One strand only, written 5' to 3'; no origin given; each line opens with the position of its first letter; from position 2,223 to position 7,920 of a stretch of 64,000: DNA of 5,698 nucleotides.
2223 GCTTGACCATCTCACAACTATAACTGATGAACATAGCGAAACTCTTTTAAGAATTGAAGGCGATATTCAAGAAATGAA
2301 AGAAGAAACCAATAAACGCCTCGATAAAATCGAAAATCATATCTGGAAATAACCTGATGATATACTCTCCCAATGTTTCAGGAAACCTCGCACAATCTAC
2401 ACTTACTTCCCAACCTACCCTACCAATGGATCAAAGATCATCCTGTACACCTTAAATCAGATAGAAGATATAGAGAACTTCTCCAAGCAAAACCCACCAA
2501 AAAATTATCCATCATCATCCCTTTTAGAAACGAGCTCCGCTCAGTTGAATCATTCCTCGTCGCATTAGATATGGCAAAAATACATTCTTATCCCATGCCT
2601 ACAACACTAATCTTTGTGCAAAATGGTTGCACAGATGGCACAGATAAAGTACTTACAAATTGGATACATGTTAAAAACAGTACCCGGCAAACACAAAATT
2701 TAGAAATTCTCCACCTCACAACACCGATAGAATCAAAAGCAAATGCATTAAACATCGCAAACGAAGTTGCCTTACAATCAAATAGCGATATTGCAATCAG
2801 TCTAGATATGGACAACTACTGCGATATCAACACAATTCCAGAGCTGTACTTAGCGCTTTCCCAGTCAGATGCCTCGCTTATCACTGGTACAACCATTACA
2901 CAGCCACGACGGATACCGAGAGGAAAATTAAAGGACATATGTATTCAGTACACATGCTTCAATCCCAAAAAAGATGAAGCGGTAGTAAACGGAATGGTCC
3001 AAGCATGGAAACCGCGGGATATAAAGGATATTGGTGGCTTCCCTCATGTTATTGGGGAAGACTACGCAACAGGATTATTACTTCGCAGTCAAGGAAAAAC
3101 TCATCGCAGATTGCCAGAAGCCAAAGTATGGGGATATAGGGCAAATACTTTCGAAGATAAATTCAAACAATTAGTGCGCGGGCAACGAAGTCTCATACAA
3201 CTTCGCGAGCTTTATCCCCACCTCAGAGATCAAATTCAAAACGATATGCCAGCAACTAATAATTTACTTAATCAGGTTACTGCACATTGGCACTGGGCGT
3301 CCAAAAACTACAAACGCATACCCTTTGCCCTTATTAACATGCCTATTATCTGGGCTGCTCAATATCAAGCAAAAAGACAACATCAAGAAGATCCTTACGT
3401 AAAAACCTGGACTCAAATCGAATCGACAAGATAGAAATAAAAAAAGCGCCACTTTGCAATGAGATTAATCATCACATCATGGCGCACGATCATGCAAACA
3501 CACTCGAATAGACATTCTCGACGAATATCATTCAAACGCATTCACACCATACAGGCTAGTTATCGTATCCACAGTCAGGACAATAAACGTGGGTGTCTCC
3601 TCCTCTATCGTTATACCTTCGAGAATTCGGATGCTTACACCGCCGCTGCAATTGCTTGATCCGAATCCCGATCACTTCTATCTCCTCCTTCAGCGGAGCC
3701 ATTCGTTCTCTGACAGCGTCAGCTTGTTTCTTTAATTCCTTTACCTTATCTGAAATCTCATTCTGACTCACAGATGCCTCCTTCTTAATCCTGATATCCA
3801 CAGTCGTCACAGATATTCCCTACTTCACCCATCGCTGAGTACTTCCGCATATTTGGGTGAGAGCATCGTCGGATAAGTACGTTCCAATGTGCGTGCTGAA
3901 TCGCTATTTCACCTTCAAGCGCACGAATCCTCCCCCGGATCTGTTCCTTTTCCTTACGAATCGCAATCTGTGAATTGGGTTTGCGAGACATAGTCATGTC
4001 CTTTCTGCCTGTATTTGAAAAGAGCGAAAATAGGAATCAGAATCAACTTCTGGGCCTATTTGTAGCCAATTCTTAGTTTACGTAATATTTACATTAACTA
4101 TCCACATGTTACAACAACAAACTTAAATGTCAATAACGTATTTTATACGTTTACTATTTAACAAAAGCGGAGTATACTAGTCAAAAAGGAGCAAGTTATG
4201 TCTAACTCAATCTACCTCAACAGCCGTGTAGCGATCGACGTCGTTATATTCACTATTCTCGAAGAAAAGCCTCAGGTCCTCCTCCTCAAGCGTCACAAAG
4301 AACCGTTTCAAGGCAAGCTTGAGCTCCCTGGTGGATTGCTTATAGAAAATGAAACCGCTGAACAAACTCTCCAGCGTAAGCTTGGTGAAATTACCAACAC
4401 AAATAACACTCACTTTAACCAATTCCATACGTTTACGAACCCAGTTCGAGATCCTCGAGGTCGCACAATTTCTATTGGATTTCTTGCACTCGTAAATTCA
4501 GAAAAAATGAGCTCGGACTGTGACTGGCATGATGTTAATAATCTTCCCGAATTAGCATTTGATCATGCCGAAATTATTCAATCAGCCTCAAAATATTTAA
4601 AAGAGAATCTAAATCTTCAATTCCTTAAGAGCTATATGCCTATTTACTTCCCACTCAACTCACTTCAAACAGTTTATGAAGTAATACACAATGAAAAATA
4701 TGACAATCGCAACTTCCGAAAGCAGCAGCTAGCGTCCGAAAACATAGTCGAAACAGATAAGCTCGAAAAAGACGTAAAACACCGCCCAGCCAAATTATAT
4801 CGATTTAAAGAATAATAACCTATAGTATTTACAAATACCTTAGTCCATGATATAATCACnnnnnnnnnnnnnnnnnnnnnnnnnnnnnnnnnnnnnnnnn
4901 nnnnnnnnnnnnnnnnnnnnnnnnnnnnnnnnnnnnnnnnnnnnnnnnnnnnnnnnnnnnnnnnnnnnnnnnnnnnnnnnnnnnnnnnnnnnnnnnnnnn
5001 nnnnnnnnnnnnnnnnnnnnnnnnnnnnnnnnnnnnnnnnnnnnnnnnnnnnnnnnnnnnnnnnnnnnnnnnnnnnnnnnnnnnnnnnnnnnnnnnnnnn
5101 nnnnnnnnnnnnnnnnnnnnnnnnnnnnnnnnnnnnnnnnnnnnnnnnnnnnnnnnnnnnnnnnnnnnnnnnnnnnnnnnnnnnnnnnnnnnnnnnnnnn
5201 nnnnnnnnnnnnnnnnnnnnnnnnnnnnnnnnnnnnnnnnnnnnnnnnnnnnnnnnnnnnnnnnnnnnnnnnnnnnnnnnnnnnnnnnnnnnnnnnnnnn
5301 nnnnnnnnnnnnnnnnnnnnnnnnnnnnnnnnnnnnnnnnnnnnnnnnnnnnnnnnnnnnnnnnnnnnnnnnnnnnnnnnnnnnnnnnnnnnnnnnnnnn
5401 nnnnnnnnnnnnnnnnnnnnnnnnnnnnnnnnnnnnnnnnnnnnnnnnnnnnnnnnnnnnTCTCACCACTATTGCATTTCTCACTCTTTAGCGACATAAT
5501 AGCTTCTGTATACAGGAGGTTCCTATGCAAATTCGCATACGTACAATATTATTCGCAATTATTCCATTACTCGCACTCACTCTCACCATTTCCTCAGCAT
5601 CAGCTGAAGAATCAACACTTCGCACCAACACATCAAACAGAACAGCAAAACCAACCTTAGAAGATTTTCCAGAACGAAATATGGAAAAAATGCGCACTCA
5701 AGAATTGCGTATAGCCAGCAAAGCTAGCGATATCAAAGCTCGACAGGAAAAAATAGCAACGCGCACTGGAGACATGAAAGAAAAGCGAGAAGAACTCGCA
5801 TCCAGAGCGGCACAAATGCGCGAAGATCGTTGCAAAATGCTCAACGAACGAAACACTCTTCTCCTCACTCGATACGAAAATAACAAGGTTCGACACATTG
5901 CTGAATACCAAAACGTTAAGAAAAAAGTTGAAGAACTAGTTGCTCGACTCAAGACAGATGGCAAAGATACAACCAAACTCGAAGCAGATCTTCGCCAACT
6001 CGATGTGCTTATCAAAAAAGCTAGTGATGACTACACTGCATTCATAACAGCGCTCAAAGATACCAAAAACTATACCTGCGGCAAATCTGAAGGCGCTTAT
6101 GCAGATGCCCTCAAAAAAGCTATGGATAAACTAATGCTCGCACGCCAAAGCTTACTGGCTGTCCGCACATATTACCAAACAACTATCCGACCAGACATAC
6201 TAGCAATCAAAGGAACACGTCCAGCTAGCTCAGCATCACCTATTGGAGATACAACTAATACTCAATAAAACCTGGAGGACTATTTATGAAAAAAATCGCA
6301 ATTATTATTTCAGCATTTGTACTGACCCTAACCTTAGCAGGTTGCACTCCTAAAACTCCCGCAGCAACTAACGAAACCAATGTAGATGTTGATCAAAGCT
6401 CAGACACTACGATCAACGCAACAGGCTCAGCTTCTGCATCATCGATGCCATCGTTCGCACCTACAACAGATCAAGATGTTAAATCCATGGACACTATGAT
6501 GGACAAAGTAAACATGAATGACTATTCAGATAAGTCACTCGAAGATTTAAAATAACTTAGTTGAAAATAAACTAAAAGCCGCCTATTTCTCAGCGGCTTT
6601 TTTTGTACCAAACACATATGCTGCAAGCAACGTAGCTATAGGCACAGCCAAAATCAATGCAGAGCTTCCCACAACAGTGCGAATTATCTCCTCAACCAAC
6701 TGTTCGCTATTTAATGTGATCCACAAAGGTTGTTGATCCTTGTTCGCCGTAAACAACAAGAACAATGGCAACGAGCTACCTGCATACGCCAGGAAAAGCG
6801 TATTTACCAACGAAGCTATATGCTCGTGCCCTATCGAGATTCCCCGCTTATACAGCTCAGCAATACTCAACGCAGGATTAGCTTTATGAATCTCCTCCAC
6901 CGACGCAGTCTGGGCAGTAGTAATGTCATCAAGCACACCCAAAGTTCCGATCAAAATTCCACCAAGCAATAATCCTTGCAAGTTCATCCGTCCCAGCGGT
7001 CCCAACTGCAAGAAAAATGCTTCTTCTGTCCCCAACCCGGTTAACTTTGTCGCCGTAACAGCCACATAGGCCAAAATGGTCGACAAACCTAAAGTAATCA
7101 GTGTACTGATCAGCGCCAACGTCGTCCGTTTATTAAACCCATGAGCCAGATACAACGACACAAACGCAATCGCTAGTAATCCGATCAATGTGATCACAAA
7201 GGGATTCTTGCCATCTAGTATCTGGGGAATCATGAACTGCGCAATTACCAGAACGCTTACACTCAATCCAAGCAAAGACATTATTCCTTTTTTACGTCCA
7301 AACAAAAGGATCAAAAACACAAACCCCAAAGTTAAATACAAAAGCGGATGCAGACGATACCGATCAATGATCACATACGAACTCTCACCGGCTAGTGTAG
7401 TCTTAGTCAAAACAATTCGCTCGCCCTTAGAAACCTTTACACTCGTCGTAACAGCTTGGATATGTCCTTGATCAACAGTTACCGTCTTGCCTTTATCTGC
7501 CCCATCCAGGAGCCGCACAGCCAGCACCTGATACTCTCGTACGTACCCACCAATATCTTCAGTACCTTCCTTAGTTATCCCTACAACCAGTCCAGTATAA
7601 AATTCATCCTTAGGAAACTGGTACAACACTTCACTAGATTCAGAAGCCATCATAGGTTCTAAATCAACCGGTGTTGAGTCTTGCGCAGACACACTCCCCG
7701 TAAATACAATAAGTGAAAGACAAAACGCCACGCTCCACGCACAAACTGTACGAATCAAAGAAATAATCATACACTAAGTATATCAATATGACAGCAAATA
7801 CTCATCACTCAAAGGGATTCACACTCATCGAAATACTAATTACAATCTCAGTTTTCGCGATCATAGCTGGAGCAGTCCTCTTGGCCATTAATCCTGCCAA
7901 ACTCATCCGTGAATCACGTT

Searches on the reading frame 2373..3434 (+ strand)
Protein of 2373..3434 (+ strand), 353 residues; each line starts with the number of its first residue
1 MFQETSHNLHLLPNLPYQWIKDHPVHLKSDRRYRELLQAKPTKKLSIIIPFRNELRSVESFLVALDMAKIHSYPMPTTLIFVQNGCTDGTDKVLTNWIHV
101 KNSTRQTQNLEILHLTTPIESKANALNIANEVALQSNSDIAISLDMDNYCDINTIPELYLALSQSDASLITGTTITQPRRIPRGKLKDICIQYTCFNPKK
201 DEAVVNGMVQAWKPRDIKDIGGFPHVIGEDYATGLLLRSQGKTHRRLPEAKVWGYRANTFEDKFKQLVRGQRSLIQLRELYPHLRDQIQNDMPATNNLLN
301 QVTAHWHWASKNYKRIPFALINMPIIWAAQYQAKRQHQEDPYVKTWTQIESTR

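Call 38: search_protein_families(library=pfam, proteins=[window:2373-3434:+], max_evalue=0.0001)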
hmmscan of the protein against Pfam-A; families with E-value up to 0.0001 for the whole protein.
window:2373-3434:+ (353 aa): 2 families
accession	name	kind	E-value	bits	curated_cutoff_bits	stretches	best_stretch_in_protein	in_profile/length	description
PF00535.33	Glycos_transf_2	-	6.8e-08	33.1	23.3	1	46-177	1-118/168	Glycosyl transferase family 2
PF13506.12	Glyco_transf_21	-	4.1e-05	23.6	21.7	1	127-264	21-166/174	Glycosyl transferase family 21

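Call 61: search_protein_families(library=ncbifam, proteins=[window:2373-3434:+], max_evalue=0.00001)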
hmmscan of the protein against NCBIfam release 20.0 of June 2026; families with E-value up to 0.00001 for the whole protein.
window:2373-3434:+ (353 aa): 0 families

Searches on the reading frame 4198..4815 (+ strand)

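Call 38: search_protein_families(library=pfam, proteins=[window:4198-4815:+], max_evalue=0.0001)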
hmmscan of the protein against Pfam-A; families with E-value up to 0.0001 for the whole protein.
window:4198-4815:+ (205 aa): 3 families
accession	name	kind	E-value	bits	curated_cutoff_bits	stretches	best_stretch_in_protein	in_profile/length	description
PF21906.2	NrtR_WHD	-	3.2e-18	66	27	1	147-203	5-61/61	NrtR DNA-binding winged helix domain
PF00293.34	NUDIX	-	2.1e-12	47.6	21.1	1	14-128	5-132/134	NUDIX domain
PF14815.12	NUDIX_4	-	7.9e-05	22.9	35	0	17-121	2-103/113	NUDIX domain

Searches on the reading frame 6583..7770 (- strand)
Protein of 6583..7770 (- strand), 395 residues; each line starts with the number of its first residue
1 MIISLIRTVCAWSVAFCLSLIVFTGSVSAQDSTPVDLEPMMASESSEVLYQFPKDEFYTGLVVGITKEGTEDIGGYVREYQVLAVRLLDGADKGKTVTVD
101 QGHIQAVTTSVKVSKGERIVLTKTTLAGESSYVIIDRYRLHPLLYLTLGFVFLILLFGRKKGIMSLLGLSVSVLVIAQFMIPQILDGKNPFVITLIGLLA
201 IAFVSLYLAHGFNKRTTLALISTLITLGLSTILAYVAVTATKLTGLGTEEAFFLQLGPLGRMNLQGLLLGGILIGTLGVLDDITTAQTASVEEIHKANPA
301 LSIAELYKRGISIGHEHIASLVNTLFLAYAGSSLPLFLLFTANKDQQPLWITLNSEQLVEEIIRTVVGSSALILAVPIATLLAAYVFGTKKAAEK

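Call 38: search_protein_families(library=pfam, proteins=[window:6583-7770:-], max_evalue=0.0001)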
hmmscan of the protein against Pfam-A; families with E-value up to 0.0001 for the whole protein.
window:6583-7770:- (395 aa): 1 family
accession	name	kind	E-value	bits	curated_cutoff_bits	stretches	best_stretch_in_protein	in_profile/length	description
PF07907.16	YibE_F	-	5.1e-71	239.5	27.2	1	144-384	2-240/241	YibE/F-like protein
